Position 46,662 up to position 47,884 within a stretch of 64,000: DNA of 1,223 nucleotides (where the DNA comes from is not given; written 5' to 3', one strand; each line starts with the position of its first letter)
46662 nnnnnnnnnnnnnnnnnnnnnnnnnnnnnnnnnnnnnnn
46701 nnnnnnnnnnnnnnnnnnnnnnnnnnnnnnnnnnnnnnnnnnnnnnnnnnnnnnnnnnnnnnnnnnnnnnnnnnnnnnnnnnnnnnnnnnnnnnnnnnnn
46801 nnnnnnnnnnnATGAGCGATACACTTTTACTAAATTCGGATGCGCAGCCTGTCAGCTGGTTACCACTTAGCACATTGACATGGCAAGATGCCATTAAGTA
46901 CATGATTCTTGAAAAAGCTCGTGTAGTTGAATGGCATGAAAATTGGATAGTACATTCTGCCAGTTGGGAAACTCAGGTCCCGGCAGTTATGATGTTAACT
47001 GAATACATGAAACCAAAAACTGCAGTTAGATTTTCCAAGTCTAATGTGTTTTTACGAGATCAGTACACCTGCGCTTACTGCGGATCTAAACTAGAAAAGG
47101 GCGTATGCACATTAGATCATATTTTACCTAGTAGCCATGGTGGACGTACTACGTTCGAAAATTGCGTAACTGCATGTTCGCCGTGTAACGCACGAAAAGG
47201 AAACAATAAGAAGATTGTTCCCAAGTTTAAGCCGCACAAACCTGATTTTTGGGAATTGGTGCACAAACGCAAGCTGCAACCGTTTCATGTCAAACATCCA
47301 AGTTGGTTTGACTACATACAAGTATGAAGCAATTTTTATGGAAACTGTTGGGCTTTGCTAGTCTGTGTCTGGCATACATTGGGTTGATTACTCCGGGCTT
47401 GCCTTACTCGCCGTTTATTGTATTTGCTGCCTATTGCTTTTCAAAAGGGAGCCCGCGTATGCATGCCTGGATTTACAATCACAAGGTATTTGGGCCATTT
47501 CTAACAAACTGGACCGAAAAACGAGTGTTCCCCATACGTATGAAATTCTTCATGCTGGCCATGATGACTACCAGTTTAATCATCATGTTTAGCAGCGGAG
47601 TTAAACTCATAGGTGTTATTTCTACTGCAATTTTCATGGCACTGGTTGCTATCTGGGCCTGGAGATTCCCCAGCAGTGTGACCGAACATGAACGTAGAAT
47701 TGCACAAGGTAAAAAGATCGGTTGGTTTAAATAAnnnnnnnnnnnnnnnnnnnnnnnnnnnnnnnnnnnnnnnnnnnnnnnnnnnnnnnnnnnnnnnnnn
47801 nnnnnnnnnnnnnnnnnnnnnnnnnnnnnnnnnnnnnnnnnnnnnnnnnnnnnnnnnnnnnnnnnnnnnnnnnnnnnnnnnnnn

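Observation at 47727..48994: Phage-encoded 5-aminolevulinate synthase on the minus strand with a Fur-box-like palindrome upstream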

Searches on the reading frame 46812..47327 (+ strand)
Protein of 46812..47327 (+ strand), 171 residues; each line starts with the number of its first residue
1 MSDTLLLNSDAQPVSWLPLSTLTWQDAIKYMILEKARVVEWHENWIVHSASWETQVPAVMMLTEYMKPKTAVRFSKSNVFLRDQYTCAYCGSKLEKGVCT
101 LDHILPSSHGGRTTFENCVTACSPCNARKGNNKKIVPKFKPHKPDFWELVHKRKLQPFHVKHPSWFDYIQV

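Call 19: search_protein_families(library=pfam, proteins=[window:46812-47327:+], max_evalue=0.01)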
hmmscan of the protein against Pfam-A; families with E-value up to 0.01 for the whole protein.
window:46812-47327:+ (171 aa): 3 families
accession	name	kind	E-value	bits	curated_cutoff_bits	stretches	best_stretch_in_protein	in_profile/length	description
PF01844.29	HNH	-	5.4e-13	49.3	21.4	1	87-131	1-46/47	HNH endonuclease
PF14279.12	HNH_5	-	2.8e-12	46.8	27.5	1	87-132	1-46/56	HNH endonuclease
PF13395.12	HNH_4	-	0.0006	20.2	22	1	87-132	1-51/54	HNH endonuclease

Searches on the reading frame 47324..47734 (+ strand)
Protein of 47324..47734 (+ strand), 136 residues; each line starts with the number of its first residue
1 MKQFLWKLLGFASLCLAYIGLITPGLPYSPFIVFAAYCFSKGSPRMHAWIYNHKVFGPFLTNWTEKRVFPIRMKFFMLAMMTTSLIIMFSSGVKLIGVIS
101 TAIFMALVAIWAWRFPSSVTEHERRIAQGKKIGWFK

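Call 19: search_protein_families(library=pfam, proteins=[window:47324-47734:+], max_evalue=0.01)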
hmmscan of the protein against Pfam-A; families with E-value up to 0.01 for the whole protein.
window:47324-47734:+ (136 aa): 1 family
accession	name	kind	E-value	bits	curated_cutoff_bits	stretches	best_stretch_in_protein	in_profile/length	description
PF04304.18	DUF454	-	3.7e-29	101.5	35.1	1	4-116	2-114/115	Protein of unknown function (DUF454)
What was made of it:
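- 47324..47734 (+): Convergent DUF454 (YbaN-like) gene overlapping the alaS 3' end by 8 nt; a conserved neighbour. PF04304 scores 3.7e-29 (call 19).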
